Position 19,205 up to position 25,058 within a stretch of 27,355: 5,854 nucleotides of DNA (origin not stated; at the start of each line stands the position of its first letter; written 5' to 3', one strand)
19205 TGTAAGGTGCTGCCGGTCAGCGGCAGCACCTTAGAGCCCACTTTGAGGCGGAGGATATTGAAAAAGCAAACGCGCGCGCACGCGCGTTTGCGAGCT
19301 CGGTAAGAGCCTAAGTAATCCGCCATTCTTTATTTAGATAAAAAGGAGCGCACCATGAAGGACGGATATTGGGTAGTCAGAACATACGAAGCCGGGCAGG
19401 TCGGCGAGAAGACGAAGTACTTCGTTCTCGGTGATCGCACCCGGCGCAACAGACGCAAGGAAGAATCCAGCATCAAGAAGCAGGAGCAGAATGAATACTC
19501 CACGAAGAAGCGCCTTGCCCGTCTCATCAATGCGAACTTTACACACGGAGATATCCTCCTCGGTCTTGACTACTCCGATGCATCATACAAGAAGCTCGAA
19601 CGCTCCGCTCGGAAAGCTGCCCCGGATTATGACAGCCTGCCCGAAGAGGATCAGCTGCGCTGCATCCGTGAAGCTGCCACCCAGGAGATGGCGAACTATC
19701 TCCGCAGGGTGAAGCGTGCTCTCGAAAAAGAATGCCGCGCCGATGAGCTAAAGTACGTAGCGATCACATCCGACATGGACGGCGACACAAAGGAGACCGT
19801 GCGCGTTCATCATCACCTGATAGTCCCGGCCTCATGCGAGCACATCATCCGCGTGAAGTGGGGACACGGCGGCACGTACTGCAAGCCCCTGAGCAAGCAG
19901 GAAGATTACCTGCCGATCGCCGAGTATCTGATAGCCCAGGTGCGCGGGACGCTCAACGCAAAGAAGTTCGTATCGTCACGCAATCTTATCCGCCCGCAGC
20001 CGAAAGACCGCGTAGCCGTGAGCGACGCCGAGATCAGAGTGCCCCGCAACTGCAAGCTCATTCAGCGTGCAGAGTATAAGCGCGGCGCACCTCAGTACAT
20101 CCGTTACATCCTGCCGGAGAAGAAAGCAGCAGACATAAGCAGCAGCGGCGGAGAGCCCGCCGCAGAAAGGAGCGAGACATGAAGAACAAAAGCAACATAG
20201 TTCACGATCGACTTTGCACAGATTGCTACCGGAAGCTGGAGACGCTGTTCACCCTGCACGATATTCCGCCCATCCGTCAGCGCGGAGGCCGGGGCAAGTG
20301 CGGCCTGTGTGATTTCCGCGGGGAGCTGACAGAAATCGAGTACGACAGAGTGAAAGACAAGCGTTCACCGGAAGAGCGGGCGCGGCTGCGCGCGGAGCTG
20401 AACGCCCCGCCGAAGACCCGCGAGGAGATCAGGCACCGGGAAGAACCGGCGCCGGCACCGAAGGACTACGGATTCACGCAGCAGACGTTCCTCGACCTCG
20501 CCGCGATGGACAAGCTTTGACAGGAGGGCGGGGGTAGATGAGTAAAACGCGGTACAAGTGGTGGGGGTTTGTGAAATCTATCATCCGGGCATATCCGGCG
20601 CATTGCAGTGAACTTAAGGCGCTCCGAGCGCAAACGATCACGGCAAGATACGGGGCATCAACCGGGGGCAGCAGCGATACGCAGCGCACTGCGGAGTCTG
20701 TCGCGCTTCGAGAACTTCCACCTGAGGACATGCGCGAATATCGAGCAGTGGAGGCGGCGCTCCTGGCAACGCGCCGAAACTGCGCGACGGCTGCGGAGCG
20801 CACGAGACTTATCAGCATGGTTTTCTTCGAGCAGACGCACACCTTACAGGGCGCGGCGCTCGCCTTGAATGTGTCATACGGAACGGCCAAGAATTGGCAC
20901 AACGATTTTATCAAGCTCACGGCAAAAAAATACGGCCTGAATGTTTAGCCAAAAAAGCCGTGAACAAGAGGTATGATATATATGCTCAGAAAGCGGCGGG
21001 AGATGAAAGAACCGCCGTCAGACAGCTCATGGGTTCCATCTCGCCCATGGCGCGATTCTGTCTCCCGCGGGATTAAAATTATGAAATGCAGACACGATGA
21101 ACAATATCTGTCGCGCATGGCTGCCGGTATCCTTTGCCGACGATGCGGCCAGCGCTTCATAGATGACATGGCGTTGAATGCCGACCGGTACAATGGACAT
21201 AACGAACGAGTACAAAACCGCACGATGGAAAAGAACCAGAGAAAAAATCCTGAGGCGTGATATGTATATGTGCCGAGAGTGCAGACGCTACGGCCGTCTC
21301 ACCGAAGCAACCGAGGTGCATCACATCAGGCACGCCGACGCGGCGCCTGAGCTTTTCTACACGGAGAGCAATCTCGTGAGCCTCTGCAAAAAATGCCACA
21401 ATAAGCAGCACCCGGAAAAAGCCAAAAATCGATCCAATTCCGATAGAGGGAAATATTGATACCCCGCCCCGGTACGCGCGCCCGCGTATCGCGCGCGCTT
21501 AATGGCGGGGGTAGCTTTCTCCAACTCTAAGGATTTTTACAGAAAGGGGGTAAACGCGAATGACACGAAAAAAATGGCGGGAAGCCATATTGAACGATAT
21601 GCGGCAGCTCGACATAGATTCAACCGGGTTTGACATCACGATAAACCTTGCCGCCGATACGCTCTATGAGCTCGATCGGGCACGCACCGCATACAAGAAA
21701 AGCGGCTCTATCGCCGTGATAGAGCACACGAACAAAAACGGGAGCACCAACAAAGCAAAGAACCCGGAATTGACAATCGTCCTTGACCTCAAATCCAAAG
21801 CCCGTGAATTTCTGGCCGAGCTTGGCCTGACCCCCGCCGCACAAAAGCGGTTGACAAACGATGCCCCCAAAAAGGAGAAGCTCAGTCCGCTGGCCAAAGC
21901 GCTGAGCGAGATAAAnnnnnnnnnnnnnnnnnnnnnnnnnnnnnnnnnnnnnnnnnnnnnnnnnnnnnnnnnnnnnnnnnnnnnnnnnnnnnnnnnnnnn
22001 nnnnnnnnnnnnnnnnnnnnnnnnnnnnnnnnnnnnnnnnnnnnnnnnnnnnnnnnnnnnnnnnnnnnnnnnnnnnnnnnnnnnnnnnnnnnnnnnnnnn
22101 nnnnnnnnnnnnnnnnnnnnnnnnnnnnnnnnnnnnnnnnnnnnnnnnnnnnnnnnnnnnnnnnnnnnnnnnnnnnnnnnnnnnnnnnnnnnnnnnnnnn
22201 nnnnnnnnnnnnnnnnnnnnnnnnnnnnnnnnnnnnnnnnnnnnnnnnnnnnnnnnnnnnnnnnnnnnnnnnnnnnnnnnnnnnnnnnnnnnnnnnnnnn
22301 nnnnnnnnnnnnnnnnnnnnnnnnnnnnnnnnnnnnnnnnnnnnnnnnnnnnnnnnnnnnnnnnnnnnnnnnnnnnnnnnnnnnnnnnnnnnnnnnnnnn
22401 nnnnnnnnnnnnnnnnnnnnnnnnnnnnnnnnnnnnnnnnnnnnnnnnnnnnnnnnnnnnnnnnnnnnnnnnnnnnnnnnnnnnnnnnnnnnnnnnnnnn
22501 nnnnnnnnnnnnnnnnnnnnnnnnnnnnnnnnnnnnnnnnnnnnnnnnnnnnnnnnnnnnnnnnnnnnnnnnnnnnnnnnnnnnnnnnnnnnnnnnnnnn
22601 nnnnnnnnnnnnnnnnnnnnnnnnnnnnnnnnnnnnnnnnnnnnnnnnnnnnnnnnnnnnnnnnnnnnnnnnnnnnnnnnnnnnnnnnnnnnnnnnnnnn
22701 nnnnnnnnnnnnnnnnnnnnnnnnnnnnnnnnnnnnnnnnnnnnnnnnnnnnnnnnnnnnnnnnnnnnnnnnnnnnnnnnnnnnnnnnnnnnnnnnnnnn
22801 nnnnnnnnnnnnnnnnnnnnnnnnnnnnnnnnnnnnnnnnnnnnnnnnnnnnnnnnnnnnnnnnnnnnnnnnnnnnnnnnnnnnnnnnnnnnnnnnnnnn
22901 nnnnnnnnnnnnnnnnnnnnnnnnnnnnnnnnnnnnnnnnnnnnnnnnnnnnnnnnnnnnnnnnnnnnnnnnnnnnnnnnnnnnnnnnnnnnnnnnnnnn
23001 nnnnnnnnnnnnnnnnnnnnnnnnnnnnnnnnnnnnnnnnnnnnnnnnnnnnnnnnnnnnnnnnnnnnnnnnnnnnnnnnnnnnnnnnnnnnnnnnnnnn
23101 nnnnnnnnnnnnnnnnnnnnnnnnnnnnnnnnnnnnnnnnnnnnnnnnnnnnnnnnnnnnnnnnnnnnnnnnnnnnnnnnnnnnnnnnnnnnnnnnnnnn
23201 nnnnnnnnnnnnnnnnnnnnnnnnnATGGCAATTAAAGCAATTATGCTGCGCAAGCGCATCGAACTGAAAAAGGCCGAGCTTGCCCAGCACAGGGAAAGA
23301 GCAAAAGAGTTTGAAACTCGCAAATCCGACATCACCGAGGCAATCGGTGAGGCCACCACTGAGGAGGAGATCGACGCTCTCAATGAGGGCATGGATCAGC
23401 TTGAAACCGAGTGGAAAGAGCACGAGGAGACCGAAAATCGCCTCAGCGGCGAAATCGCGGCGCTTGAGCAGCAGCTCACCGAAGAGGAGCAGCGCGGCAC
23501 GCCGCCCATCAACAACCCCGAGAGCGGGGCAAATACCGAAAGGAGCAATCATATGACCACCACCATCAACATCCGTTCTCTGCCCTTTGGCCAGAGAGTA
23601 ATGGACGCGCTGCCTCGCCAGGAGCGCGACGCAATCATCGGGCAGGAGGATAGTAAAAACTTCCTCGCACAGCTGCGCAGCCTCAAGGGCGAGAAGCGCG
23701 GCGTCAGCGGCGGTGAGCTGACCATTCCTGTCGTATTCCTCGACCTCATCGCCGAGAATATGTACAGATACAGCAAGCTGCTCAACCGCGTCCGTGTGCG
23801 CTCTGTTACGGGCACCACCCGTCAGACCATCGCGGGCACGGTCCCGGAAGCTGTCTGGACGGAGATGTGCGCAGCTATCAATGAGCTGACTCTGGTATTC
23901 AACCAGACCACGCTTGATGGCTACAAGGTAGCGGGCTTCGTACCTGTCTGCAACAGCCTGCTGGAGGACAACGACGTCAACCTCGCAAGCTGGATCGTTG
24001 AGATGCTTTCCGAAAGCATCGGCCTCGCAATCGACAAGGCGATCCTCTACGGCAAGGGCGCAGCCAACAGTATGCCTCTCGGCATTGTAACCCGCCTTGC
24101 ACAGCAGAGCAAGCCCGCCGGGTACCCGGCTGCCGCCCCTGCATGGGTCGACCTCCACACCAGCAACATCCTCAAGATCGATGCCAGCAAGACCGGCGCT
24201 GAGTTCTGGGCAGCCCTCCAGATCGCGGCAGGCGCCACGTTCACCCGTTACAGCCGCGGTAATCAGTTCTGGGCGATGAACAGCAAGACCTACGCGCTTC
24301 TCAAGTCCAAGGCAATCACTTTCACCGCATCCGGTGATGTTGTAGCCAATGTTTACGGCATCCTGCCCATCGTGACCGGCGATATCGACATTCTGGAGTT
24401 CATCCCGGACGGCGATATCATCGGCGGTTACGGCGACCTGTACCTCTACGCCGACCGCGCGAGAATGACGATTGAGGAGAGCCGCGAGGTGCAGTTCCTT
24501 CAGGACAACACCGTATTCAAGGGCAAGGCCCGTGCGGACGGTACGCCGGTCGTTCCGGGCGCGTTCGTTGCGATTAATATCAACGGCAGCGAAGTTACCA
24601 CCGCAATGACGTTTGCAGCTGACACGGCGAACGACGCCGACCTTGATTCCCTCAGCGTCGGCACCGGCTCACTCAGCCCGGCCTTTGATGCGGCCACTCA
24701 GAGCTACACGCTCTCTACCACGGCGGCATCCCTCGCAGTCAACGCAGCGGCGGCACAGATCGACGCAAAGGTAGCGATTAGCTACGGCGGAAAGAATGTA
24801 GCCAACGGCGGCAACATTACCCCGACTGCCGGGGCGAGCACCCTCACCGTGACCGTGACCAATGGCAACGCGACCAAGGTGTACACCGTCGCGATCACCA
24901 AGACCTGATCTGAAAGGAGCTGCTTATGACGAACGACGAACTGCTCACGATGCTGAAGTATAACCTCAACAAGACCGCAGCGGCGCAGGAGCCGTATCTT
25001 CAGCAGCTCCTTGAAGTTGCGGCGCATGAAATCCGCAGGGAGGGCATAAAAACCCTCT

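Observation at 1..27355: Synthesis: a circular, integrase- and packaging-competent-looking element that cannot build a virion alone; deletion derivative or helper-dependent mini-phage?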

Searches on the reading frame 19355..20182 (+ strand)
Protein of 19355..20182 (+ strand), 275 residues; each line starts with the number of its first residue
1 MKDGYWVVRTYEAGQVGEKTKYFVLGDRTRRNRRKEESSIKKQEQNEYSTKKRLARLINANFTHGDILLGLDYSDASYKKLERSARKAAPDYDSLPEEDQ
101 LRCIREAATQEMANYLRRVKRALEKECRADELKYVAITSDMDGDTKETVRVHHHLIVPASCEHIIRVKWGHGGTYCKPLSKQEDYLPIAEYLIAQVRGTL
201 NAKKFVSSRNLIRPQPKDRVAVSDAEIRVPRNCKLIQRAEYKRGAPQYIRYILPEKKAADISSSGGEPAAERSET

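Call 11: search_protein_families(library=phrogs, max_evalue=0.001, proteins=[window:19355-20179:+])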
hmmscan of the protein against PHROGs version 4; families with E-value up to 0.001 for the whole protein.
seq(275 aa): 1 family
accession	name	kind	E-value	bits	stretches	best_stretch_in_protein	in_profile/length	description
phrog_3584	-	DNA, RNA and nucleotide metabolism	5.7e-46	158.1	1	4-260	3-255/265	replication initiation protein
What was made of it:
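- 19355..20182 (+): Putative replication initiator, possibly HUH/rolling-circle type (motif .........). phrog_3584 at E 5.7e-46 (call 11).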

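Call 41: search_protein_families(library=ncbifam, max_evalue=0.01, proteins=[window:19355-20182:+])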
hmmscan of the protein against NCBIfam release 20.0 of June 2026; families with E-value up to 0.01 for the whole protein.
window:19355-20182:+ (275 aa): 0 families

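Call 42: search_solved_structures(query=window:19355-20182:+, max_evalue=1)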
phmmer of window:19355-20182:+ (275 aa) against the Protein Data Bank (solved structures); distinct sequences matched with E-value up to 1: 7.
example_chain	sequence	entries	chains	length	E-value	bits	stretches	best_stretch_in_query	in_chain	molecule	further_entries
6qff_A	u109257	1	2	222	0.17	14.4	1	87-164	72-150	Kallikrein-6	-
6qfg_A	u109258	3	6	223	0.17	14.4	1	87-164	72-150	Kallikrein-6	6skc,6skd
6qfh_A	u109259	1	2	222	0.18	14.4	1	87-164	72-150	Kallikrein-6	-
3vfe_A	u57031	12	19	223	0.18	14.4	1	87-164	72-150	Kallikrein-6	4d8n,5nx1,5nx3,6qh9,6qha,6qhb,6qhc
1l2e_A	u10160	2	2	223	0.19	14.3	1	88-164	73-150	Kallikrein 6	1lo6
1gvl_A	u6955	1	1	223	0.22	14.1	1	88-164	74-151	KALLIKREIN 6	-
6skb_A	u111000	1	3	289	0.28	13.7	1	88-164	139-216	Kallikrein-6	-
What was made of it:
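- Tried and rejected: Only noise (call 42).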

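Call 46: search_protein_families(library=pfam, max_evalue=10, proteins=[window:19355-20182:+])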
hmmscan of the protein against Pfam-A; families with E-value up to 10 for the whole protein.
window:19355-20182:+ (275 aa): 1 family
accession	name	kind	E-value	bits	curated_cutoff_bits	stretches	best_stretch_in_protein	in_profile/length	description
PF23343.2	REP_ORF2-G2P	-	0.0045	17.7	27.8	1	106-191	13-94/99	Replication-associated protein ORF2/G2P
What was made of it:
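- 19355..20182 (+): PF23343 at E 0.0045, below the family cut-off (call 46).
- Checked: ORF 19355-20182 matches PHROG 3584 'replication initiation protein' (E 6e-46; call 11) and weakly matches PF23343 REP_ORF2-G2P (call 46).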

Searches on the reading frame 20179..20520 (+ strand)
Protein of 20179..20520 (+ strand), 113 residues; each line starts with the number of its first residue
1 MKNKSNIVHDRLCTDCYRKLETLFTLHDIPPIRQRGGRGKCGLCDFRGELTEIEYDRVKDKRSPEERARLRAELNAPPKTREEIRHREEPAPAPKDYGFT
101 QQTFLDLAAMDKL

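Call 34: find_encoding_contigs(protein=window:20179-20520:+, flank=10000, max_places=10)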
Protein window:20179-20520:+ (113 aa): 6 contigs read that carry it; 5 places shown.
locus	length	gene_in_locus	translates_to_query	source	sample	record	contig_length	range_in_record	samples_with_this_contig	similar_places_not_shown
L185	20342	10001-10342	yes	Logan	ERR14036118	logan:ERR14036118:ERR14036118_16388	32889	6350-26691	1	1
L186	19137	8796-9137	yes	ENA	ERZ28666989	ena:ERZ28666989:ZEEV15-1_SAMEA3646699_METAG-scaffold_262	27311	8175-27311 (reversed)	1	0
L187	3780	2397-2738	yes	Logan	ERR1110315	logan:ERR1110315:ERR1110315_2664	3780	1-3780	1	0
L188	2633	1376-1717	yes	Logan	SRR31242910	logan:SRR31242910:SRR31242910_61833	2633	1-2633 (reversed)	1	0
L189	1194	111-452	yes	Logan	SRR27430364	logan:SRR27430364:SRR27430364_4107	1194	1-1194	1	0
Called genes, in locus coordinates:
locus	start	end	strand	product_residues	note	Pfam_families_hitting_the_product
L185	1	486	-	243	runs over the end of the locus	-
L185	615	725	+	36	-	-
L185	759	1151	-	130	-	PF01381:HTH_3, PF12844:HTH_19, PF13560:HTH_31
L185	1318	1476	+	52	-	-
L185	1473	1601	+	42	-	-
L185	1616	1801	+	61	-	-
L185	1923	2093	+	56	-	-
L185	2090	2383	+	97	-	-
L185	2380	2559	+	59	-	-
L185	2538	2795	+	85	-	-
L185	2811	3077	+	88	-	-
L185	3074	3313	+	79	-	-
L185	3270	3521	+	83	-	-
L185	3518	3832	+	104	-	-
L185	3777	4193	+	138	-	PF08774:VRR_NUC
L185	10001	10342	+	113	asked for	-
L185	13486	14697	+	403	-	PF04860:Phage_portal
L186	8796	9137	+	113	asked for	-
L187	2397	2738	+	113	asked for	-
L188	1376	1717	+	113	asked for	-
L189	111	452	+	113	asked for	-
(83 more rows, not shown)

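Call 41: search_protein_families(library=ncbifam, max_evalue=0.01, proteins=[window:20179-20520:+])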
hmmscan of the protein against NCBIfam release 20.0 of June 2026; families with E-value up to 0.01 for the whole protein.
window:20179-20520:+ (113 aa): 0 families

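Call 46: search_protein_families(library=pfam, max_evalue=10, proteins=[window:20179-20520:+])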
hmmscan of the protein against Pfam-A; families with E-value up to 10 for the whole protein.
window:20179-20520:+ (113 aa): 0 families

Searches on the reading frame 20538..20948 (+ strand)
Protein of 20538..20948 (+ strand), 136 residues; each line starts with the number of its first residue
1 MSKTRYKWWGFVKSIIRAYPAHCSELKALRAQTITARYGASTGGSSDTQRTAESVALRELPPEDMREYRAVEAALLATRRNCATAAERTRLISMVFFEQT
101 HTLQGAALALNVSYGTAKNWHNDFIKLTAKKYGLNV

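Call 41: search_protein_families(library=ncbifam, max_evalue=0.01, proteins=[window:20538-20948:+])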
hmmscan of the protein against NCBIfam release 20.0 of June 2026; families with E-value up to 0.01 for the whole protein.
window:20538-20948:+ (136 aa): 0 families

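Call 46: search_protein_families(library=pfam, max_evalue=10, proteins=[window:20538-20948:+])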
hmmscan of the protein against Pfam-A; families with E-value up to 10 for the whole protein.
window:20538-20948:+ (136 aa): 2 families
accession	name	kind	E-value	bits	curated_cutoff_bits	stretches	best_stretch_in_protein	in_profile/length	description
PF13384.12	HTH_23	-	0.011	15.9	24.6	1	85-124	2-41/50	Homeodomain-like domain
PF08822.17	DUF1804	-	0.07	13.5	29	1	87-122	6-41/164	Protein of unknown function (DUF1804)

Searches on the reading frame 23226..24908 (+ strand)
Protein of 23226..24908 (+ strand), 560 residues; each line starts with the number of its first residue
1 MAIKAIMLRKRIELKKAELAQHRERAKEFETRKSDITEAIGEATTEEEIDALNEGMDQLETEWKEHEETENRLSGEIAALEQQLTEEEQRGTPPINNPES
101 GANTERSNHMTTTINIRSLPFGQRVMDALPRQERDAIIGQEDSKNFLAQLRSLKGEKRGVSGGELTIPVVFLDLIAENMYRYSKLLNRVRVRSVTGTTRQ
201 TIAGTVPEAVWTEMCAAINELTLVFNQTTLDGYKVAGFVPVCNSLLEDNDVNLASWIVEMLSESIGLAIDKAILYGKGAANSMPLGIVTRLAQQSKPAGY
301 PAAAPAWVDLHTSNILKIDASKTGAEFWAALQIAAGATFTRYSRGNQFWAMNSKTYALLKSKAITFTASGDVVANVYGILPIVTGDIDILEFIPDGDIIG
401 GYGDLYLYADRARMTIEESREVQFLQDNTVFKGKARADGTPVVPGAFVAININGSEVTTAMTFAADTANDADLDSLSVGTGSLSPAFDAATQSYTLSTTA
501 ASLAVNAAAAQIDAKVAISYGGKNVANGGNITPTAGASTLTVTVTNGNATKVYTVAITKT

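Call 9: search_protein_families(library=pfam, max_evalue=0.01, proteins=[window:23226-24905:+])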
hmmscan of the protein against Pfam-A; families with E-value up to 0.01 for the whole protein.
seq(560 aa): 2 families
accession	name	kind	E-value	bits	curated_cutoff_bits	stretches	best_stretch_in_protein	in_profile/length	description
PF05065.19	Phage_capsid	-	5.8e-35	121.5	24.2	1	163-451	1-279/280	Phage capsid family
PF12733.13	Cadherin-like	-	0.0035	18.2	24.2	1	475-559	3-88/89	Cadherin-like beta sandwich domain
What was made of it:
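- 23226..24908 (+): Intact major capsid protein (560 aa). It is HK97-type with an N-terminal delta-like coiled coil and a C-terminal Ig/cadherin-like domain. Its native RBS is lost. PF05065 (call 9).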

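Call 11: search_protein_families(library=phrogs, max_evalue=0.001, proteins=[window:23226-24905:+])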
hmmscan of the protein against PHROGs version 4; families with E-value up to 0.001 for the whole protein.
seq(560 aa): 2 families
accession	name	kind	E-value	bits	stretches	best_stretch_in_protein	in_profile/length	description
phrog_10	-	head and packaging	2e-66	226.5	1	11-560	242-740/752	major head protein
phrog_617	-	head and packaging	2.7e-06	27.6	1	34-361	192-527/626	major head protein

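Call 30: find_encoding_contigs(protein=window:23226-24908:+, flank=10000, max_places=10)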
Protein window:23226-24908:+ (560 aa): 24 contigs read that carry it; 10 places shown.
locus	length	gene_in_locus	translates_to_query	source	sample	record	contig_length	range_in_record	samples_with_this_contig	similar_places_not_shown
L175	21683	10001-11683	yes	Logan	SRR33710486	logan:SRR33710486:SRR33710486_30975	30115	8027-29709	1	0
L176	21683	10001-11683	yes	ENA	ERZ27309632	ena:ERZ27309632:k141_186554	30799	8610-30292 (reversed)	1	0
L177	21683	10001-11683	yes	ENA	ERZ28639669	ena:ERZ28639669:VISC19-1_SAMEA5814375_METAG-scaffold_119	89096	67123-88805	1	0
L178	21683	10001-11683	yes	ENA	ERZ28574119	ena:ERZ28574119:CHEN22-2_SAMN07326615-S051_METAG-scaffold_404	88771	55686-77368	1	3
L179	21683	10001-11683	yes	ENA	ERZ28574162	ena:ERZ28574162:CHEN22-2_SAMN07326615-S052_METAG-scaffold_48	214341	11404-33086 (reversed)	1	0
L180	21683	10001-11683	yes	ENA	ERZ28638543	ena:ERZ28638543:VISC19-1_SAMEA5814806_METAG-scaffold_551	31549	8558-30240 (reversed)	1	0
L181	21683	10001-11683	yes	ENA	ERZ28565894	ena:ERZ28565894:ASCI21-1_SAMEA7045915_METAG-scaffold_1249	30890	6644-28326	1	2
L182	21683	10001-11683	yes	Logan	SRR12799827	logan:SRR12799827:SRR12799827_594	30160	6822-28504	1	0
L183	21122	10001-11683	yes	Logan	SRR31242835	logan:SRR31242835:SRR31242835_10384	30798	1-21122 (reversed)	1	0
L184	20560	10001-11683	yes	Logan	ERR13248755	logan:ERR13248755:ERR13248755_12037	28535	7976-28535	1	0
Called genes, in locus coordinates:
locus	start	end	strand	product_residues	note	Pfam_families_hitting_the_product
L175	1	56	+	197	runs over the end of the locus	-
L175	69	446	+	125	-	-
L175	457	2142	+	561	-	PF14284:PcfJ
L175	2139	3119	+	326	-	PF11300:DUF3102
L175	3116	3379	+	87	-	-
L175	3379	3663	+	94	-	-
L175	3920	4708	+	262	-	-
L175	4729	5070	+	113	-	-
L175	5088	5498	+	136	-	-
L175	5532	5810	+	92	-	-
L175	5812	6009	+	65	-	PF01844:HNH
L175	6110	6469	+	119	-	PF05119:Terminase_4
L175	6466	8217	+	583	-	PF03354:TerL_ATPase, PF20441:TerL_nuclease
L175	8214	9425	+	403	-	PF04860:Phage_portal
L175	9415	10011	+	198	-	PF04586:Peptidase_S78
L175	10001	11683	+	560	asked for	PF05065:Phage_capsid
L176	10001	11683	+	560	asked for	PF05065:Phage_capsid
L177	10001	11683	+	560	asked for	PF05065:Phage_capsid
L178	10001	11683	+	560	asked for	PF05065:Phage_capsid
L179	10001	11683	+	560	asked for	PF05065:Phage_capsid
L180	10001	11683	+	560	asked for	PF05065:Phage_capsid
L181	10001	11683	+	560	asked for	PF05065:Phage_capsid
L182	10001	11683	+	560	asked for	PF05065:Phage_capsid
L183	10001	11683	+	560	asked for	PF05065:Phage_capsid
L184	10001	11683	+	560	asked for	PF05065:Phage_capsid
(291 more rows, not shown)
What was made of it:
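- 23226..24908 (+): The exact protein is listed in 430 index blocks (call 30).
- Full-length relatives with identical structural genes are very common in human guts (call 30).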
